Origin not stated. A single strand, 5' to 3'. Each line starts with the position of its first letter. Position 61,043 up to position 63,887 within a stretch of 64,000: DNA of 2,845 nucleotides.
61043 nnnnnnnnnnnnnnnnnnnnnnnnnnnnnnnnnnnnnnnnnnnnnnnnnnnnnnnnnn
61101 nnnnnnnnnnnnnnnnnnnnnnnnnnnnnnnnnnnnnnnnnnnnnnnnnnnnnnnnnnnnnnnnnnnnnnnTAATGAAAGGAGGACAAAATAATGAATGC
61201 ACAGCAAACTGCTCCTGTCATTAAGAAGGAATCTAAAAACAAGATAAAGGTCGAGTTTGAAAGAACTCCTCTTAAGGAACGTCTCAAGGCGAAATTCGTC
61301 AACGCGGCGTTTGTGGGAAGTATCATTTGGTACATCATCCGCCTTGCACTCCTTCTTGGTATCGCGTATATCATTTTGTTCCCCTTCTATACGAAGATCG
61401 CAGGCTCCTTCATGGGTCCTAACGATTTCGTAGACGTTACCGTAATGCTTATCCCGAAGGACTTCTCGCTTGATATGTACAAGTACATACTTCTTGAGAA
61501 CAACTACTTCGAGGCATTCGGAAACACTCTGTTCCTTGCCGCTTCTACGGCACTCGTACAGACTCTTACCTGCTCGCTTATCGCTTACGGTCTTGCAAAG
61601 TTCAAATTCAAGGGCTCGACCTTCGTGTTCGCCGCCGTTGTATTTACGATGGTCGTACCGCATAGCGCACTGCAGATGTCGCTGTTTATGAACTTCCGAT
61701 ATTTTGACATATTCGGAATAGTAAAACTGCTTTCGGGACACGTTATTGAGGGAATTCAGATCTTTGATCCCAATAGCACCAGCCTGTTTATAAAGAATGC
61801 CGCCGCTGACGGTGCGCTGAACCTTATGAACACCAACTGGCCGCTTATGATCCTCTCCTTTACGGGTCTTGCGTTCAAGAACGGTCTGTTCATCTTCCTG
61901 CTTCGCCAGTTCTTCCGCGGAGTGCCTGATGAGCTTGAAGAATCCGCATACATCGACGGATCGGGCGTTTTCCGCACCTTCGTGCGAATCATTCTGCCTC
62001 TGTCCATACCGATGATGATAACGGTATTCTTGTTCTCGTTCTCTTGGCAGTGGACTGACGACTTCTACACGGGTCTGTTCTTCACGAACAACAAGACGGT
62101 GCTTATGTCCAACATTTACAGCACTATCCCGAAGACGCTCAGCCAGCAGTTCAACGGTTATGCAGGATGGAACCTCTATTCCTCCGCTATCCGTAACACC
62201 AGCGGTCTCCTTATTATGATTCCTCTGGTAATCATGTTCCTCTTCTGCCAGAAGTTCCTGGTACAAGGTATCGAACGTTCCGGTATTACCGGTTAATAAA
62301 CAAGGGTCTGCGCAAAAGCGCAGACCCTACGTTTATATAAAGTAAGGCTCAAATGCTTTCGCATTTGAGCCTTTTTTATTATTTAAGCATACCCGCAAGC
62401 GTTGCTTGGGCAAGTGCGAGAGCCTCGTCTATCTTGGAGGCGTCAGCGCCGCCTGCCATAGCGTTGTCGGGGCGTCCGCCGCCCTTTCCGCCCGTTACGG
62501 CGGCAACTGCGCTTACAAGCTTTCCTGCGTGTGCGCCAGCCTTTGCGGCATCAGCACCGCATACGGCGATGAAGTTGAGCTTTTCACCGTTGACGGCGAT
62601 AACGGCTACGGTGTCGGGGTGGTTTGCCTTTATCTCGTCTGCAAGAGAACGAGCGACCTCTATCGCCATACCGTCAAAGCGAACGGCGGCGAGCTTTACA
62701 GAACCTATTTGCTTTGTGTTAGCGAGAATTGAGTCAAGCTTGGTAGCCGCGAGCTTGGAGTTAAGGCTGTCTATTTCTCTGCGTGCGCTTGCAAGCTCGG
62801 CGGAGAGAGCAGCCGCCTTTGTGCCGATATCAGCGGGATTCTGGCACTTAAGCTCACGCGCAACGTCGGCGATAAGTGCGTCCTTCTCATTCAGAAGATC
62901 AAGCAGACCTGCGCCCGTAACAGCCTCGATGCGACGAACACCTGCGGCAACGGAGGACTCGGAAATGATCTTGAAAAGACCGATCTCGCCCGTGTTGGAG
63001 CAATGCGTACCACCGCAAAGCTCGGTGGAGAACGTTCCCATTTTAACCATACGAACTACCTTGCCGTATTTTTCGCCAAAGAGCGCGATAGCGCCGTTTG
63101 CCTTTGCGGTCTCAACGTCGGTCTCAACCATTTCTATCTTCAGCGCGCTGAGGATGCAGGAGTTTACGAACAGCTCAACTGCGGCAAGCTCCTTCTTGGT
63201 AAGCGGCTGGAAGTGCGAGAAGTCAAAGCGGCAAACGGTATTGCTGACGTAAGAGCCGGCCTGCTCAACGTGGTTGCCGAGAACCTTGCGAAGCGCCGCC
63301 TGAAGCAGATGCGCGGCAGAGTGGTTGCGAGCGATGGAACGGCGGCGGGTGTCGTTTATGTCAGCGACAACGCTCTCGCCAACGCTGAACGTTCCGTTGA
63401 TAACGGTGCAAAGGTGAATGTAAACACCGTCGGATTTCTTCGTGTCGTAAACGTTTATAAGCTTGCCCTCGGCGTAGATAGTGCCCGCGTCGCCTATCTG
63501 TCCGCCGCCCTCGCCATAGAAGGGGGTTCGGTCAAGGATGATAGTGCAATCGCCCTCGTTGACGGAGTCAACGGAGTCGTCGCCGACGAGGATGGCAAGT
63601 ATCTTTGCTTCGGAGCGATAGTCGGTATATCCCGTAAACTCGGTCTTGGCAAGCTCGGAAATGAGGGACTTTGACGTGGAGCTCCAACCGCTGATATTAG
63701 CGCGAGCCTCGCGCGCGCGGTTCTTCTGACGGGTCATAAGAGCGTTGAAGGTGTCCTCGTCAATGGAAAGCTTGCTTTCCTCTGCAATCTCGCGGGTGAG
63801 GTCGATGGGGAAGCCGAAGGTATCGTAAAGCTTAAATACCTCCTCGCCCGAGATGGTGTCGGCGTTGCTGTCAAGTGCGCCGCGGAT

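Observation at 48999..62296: Seven-gene surface/transport locus with four ABC permeases, one giant SBP fusion and two large orphan proteins, but no ATPase, hydrolase or regulator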

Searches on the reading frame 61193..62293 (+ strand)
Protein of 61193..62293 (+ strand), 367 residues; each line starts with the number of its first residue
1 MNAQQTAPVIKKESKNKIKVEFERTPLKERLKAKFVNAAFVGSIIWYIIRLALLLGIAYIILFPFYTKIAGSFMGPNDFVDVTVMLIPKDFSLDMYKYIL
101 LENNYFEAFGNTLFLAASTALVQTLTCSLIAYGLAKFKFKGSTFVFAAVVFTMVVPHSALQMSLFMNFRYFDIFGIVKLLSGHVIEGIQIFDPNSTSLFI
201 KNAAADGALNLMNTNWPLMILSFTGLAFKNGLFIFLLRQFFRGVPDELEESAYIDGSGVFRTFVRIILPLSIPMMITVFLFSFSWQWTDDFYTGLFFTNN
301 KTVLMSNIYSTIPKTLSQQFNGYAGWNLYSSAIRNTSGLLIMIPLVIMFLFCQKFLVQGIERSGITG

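Call 3: search_protein_families(library=pfam, proteins=[window:61193-62293:+], max_evalue=0.01)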
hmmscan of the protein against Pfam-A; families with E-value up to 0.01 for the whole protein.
window:61193-62293:+ (367 aa): 1 family
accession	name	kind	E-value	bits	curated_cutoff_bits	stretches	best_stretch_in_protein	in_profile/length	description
PF00528.27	BPD_transp_1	-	6.6e-13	49.2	26.4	1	130-360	4-182/184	Binding-protein-dependent transport system inner membrane component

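Call 4: search_protein_families(library=ncbifam, proteins=[window:61193-62293:+], max_evalue=0.01)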
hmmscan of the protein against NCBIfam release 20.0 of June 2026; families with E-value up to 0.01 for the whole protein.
window:61193-62293:+ (367 aa): 13 families
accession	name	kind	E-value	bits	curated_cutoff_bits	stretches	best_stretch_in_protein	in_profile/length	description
NF008231.0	PRK10998.1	equivalog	2e-16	60.4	261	1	213-366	157-295/296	maltose ABC transporter permease MalG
NF008210.0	PRK10973.1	equivalog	2.5e-15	56.9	297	1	232-360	157-276/281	sn-glycerol-3-phosphate ABC transporter permease UgpE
NF040932.1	ABC_arch_GlcU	equivalog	7.3e-14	52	340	2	209-362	127-266/272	glucose ABC transporter permease GlcU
NF007047.0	PRK09500.1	equivalog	1.4e-12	47.8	326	2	83-184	34-136/257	spermidine/putrescine ABC transporter permease PotC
NF040839.1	tungstate_WtpB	equivalog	2.3e-08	34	340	1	80-185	19-122/251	tungstate ABC transporter permease WtpB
TIGR01581.1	Mo_ABC_porter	hypoth_equivalog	2.2e-07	30.6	210.3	1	233-284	118-169/225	ABC transporter permease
TIGR02141.1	modB_ABC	equivalog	1.6e-06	28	182.6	1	237-284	99-146/208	molybdate ABC transporter permease subunit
NF006939.0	PRK09421.1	equivalog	5.9e-06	25.8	262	1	232-297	107-171/230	molybdate ABC transporter permease subunit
TIGR02139.1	permease_CysT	equivalog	3.9e-05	23.4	246.1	1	238-312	152-224/265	sulfate ABC transporter permease subunit CysT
TIGR03262.1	PhnU2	equivalog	9.7e-05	21.2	593.25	1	90-161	315-388/546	putative 2-aminoethylphosphonate ABC transporter permease subunit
NF007889.0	PRK10592.1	equivalog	0.00043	20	476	0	239-330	161-252/281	putrescine ABC transporter permease PotI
TIGR00969.1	3a0106s02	subfamily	0.002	17.6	240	0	246-284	171-209/272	sulfate ABC transporter permease subunit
NF008208.0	PRK10971.1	equivalog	0.0033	16.9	415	0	241-337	163-256/277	sulfate/thiosulfate ABC transporter permease CysT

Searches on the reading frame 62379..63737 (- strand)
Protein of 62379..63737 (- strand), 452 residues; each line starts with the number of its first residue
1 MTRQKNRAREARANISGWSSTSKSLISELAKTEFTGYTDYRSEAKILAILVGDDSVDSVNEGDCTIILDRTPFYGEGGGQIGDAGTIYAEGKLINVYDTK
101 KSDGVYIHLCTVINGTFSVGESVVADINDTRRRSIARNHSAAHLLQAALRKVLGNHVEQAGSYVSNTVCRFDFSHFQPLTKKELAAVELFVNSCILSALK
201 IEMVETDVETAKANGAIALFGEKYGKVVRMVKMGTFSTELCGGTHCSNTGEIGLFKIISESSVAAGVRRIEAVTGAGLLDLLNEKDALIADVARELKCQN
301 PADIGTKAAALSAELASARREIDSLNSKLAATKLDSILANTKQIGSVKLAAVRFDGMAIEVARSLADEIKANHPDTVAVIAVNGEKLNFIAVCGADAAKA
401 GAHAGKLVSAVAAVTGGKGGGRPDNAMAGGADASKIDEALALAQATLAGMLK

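Call 7: search_protein_families(library=pfam, proteins=[window:62379-63737:-], max_evalue=0.001)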
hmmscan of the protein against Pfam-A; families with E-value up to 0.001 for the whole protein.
window:62379-63737:- (452 aa): 3 families
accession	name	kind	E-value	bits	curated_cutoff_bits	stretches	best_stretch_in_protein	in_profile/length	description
PF01411.24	tRNA-synt_2c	-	5.8e-25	88.3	30.3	1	1-130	421-551/552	tRNA synthetases class II (A)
PF07973.19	tRNA_SAD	-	1e-21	77.1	24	1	228-271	1-44/44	Threonyl and Alanyl tRNA synthetase second additional domain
PF02272.25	DHHA1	-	8e-13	49.2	25.9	1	349-447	4-100/102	DHHA1 domain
